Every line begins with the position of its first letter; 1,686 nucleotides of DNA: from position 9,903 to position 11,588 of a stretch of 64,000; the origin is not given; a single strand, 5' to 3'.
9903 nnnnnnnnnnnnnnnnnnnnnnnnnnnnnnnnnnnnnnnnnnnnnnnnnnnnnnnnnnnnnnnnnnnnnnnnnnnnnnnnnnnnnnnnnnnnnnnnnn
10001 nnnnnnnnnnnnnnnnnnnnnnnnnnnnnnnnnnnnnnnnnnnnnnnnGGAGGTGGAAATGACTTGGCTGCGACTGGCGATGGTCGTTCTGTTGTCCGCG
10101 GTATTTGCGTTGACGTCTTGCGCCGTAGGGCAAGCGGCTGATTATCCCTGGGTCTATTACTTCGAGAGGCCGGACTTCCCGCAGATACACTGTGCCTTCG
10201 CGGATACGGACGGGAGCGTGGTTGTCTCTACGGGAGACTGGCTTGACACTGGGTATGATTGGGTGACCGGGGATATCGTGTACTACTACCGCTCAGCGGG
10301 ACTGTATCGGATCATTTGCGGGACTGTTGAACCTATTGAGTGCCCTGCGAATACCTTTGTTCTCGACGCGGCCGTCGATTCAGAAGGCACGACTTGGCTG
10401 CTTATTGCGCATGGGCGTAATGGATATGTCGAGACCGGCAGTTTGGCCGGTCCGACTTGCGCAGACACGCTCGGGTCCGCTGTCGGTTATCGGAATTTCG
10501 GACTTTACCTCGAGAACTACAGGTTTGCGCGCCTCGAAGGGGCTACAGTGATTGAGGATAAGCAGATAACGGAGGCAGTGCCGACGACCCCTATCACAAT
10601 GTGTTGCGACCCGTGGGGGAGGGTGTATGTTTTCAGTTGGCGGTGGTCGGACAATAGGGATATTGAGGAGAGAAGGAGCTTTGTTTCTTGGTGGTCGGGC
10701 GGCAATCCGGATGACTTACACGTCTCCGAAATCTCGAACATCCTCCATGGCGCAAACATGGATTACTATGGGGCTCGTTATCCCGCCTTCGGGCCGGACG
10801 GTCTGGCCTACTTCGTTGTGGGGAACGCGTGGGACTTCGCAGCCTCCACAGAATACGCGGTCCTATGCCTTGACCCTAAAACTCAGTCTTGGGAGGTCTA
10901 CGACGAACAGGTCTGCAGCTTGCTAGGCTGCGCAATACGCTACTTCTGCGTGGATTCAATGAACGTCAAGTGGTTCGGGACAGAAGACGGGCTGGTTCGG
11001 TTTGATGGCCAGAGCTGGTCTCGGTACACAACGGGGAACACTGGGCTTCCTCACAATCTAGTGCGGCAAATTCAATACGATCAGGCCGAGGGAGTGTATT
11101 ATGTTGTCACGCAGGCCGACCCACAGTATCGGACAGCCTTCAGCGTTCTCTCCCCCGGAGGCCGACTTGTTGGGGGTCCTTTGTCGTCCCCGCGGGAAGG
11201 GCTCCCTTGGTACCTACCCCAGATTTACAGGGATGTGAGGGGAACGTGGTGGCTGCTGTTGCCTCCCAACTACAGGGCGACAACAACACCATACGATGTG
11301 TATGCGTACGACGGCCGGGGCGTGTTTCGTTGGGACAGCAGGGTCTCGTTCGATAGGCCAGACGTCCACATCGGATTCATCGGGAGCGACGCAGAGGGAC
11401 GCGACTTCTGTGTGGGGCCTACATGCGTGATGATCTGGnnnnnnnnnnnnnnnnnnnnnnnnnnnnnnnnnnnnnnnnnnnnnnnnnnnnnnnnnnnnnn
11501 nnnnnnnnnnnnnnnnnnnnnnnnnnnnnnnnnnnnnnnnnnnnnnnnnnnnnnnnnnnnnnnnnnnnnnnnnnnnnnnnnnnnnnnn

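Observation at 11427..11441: All four B propeller proteins end in the identical pentapeptide C-V-M-I-W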

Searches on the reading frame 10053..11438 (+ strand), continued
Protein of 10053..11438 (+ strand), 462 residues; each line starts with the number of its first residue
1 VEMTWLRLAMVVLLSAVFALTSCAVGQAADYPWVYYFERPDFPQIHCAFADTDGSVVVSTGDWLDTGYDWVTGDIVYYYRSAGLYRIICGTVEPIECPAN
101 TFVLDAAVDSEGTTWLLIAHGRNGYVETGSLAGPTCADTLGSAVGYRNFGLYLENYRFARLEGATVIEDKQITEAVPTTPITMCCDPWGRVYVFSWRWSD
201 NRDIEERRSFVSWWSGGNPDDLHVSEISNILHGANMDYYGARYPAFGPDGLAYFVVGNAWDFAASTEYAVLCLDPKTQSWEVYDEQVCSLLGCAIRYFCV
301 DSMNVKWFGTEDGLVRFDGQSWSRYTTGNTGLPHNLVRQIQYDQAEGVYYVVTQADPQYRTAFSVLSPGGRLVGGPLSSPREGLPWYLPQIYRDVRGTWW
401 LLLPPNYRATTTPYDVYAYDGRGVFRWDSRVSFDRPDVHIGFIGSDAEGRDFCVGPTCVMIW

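Call 32: find_related_loci(query=A3, collection=genome_contigs, flank=6000)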
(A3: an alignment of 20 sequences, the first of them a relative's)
Query A3 (460 aa) in genome_contigs; peptide patterns used: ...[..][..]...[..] (x = any residue, [..] = any of these).
187 stretches matched a pattern; 41 encode a relative of the query (tblastn E <= 1e-3); 41 distinct loci.
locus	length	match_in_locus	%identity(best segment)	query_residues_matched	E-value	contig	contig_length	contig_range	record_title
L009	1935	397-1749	40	1-460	1e-88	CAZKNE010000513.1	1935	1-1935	MAG TPA_asm: uncultured bacterium isolate binchicken_co100_121 genome assembly, contig: NODE_97214_length_1935_cov_4.324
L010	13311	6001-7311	43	8-460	1e-100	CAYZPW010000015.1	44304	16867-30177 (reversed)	MAG TPA_asm: uncultured bacterium isolate binchicken_co34_581 genome assembly, contig: NODE_1096_length_44304_cov_6.3892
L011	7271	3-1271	37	20-460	3e-71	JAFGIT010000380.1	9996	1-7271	MAG: Candidatus Coatesbacteria bacterium isolate Zod_Metabat.233 k87_13562099, whole genome shotgun sequence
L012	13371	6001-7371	34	1-460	5e-69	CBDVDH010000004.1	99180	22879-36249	MAG TPA_asm: uncultured bacterium isolate SRR21487742_binner12_Refined_110 genome assembly, contig: ERZ26661670.30, whol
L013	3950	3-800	45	183-460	2e-57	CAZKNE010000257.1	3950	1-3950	MAG TPA_asm: uncultured bacterium isolate binchicken_co100_121 genome assembly, contig: NODE_36786_length_3950_cov_4.220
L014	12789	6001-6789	37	232-367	3e-13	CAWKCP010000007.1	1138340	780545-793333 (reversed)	MAG: uncultured Chloroflexia bacterium isolate MFD03804.bin.2.109 genome assembly, contig: contig_18408, whole genome sh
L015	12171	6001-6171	44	297-353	3e-8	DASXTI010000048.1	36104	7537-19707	MAG TPA_asm: Thermoanaerobaculia bacterium isolate SMAG_U4688 k141_1725152, whole genome shotgun sequence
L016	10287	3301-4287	37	276-358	8e-7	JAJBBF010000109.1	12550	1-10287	MAG: Candidatus Cloacimonadota bacterium isolate CLC_T2 Bin 9_4 scaffold05953, whole genome shotgun sequence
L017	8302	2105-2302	38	291-353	2e-6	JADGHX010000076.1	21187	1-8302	MAG: Steroidobacteraceae bacterium isolate HOG51 NODE_1351_length_21187_cov_13.391739, whole genome shotgun sequence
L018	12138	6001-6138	52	299-341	4e-6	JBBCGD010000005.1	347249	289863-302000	MAG: Pseudomonadota bacterium isolate bin.44 s12255.ctg012279l, whole genome shotgun sequence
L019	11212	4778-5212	40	282-347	2e-6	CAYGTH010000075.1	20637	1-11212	MAG TPA_asm: uncultured Bacteroidia bacterium isolate ERP117304_co3_96 genome assembly, contig: NODE_3678_length_20637_c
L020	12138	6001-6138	50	299-341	2e-6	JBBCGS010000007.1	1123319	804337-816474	MAG: Gammaproteobacteria bacterium isolate CoA_metab_bin.120 s11129.ctg011151l, whole genome shotgun sequence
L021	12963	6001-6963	27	243-399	6e-6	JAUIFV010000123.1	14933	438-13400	MAG: Gammaproteobacteria bacterium isolate Co_bin.113 NODE_22254_length_14933_cov_1.159327, whole genome shotgun sequenc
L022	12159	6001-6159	40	284-341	6e-6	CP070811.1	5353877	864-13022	MAG: Anaerolineales bacterium isolate bin12 chromosome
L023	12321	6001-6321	27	292-385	9e-6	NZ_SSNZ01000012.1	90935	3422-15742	Flavobacterium supellecticarium strain CC-CTC003 contig12, whole genome shotgun sequence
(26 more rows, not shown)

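Call 33: find_related_loci(query=A3, collection=metagenome_contigs, flank=4000)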
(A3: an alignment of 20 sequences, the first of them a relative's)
Query A3 (460 aa) in metagenome_contigs; peptide patterns used: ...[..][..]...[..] (x = any residue, [..] = any of these).
182 stretches matched a pattern; 35 encode a relative of the query (tblastn E <= 1e-3); 35 distinct loci.
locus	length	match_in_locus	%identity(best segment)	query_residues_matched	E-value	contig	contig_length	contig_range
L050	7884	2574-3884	43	8-460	6e-101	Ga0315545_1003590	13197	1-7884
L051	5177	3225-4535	43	8-460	4e-101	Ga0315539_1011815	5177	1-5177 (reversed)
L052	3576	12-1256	33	42-460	6e-61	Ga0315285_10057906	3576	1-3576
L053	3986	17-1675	35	243-399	5e-11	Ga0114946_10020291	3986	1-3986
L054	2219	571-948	36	265-346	2e-9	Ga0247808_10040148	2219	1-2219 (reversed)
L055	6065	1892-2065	45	299-353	4e-8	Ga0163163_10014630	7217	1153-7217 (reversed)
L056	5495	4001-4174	45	299-353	4e-8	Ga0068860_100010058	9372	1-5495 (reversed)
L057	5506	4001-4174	45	299-353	4e-8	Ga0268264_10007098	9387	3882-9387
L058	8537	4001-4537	29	249-353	2e-7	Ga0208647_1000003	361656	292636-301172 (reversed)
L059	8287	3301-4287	37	276-358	4e-7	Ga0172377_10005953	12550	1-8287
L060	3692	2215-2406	39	293-353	6e-7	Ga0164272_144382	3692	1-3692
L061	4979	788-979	39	293-353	7e-7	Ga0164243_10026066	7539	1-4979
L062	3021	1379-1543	45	299-350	1e-6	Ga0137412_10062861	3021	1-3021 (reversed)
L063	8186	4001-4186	37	299-352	5e-6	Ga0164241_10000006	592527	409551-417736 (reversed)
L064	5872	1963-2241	26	294-382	2e-5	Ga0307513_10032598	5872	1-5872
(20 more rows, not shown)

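Call 37: search_protein_families(library=pfam, proteins=[L003:1386-5399:+], max_evalue=0.001)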
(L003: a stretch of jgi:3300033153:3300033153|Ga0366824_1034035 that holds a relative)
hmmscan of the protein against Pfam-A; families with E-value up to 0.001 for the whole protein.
L003:1386-5399:+ (1338 aa): 0 families

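Call 41: search_protein_representatives(alignment_id=A3)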
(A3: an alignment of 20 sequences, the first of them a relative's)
Query: 20 sequences, 450 profile positions. Proteins with E-value up to 0.001 (for the whole library): 34488; up to 1e-10: 9938; up to 1e-30: 1447. The best 150 are listed.
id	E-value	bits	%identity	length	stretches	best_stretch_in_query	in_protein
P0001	5.2e-187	638.4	-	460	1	3-450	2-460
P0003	5.5e-183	625.1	-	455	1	2-450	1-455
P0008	1.4e-175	600.7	-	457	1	3-450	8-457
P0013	4.0e-169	579.4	-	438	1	3-433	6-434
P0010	1.2e-168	577.8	-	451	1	3-450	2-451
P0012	1.8e-166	570.7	-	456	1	9-450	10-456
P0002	1.5e-164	564.3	-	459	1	7-450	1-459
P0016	3.4e-159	546.7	-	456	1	1-450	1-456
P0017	1.4e-157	541.4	-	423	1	23-450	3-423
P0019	5.7e-155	532.8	-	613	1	20-450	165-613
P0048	5.0e-144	496.7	-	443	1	12-450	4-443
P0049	1.5e-141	488.5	-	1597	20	268-338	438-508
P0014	1.7e-126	438.9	-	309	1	2-315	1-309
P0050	7.5e-125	433.5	-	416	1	44-450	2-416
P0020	1.0e-122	426.4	-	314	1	140-450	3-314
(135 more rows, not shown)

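Call 47: search_protein_families(library=ncbifam, proteins=[window:10053-11438:+], max_evalue=0.01)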
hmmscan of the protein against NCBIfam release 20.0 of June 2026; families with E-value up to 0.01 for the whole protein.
window:10053-11438:+ (462 aa): 1 family
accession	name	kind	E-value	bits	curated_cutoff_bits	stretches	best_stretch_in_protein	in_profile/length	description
NF052228.1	T9SS_PorZ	equivalog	9.1e-06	24.4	260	1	292-354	587-653/757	type IX secretion system anionic LPS delivery protein PorZ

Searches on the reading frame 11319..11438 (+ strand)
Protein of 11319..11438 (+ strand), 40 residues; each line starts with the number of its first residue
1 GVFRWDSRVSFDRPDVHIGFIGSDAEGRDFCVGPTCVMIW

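Call 31: search_protein_families(library=pfam, alignment_id=A4, max_evalue=10)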
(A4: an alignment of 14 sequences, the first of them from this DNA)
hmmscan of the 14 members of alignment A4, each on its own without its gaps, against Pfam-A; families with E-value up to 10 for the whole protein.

A. member 1, seq(40 aa): 0 families

B. families by the number of members that match (of 14 scanned): 2 families
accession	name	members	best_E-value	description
PF23518.1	WW_2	1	0.039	WW domain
PF07676.18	PD40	1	0.046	WD40-like Beta Propeller Repeat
